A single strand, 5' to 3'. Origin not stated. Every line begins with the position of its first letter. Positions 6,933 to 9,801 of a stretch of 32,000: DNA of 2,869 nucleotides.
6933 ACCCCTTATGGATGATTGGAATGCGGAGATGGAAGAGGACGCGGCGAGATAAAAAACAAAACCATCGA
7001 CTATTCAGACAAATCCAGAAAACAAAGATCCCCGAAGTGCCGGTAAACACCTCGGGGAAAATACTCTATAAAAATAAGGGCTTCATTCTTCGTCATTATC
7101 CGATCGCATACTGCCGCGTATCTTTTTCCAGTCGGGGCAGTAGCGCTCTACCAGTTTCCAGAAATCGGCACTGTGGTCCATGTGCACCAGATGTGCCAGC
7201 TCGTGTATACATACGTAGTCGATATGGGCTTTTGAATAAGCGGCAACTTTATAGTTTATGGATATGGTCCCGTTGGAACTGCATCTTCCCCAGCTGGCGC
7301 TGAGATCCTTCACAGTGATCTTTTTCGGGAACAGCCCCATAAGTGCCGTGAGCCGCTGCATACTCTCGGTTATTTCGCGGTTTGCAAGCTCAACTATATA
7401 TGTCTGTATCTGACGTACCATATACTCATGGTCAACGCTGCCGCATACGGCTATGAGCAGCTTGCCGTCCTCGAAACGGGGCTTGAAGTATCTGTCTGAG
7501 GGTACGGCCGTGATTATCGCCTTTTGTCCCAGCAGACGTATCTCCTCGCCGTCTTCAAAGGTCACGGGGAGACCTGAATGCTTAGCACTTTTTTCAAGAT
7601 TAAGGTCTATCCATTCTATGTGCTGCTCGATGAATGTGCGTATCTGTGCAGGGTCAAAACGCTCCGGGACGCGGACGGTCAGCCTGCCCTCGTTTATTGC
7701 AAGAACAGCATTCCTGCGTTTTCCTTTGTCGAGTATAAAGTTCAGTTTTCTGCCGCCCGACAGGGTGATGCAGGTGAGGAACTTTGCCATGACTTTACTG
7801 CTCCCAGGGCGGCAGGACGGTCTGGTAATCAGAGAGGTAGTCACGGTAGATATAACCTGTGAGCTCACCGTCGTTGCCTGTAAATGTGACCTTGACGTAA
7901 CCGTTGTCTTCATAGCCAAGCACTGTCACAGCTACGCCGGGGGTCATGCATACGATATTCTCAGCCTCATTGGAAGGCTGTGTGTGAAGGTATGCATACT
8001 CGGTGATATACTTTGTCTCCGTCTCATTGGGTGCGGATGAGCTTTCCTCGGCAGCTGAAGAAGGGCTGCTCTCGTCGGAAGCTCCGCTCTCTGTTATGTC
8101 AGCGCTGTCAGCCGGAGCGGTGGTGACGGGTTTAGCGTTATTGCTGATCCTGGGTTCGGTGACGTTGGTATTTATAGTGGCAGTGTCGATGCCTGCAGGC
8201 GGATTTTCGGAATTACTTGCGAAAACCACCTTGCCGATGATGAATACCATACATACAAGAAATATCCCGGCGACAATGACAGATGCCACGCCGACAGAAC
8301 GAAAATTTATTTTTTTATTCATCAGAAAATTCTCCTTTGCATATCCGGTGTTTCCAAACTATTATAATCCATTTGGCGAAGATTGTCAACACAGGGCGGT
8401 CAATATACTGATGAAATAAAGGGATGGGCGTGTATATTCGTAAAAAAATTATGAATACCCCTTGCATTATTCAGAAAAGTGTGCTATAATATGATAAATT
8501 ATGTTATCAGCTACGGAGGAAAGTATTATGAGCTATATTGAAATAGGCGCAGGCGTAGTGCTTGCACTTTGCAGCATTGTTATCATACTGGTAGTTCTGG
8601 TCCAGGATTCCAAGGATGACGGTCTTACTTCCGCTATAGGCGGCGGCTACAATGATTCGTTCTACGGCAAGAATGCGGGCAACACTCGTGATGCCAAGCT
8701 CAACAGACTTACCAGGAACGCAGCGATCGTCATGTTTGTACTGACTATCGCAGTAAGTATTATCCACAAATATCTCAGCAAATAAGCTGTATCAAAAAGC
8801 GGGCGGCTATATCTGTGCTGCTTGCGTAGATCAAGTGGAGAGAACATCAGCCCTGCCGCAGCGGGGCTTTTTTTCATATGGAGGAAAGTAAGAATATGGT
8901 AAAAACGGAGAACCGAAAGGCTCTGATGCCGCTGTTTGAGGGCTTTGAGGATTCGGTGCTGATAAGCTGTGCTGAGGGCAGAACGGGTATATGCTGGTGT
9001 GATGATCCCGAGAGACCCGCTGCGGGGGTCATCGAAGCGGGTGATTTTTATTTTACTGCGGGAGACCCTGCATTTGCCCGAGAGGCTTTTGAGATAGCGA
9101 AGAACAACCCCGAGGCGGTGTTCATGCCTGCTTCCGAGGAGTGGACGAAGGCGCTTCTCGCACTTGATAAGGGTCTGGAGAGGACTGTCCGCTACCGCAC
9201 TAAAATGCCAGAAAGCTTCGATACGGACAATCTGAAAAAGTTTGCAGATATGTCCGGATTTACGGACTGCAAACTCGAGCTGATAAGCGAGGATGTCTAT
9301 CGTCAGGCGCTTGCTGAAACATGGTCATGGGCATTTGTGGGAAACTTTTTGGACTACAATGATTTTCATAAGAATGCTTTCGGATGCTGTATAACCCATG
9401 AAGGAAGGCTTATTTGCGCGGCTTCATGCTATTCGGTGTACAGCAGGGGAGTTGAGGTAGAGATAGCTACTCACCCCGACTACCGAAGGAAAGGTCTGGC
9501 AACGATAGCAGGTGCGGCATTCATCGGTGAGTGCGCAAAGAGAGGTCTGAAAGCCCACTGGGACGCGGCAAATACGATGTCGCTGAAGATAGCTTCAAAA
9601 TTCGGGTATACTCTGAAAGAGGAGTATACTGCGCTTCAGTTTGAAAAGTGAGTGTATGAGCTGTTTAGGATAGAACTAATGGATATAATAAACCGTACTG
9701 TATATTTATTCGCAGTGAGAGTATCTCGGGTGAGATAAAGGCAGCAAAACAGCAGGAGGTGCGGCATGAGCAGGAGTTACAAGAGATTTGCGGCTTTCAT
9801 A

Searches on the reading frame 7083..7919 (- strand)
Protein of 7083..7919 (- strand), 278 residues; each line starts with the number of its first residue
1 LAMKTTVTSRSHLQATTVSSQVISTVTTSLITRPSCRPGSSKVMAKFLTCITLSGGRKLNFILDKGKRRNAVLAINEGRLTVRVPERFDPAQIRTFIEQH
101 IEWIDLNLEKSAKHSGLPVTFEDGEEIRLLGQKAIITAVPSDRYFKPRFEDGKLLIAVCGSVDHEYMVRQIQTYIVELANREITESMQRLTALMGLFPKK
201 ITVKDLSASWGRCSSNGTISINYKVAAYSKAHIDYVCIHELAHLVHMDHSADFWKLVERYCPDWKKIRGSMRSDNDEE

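Call 92: search_protein_families(library=pfam, proteins=[window:7083-7919:-], max_evalue=0.00001)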
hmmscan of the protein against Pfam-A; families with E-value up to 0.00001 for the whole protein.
window:7083-7919:- (278 aa): 1 family
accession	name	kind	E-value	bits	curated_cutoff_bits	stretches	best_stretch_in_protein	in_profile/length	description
PF01863.23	YgjP-like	-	4.5e-49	167.7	26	1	69-272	1-205/207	YgjP-like, metallopeptidase domain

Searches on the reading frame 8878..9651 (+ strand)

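Call 92: search_protein_families(library=pfam, proteins=[window:8878-9651:+], max_evalue=0.00001)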
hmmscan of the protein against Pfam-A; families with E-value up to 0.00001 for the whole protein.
window:8878-9651:+ (257 aa): 3 families
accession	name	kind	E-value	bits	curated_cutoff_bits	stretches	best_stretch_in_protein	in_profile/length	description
PF12746.13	GNAT_acetyltran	-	3.1e-73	246.8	26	1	18-252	2-242/243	GNAT acetyltransferase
PF00583.31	Acetyltransf_1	-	2.4e-08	34.7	20.7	1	147-244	14-116/116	Acetyltransferase (GNAT) family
PF13302.13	Acetyltransf_3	-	1.5e-06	29.4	25.4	1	145-244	34-137/138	Acetyltransferase (GNAT) domain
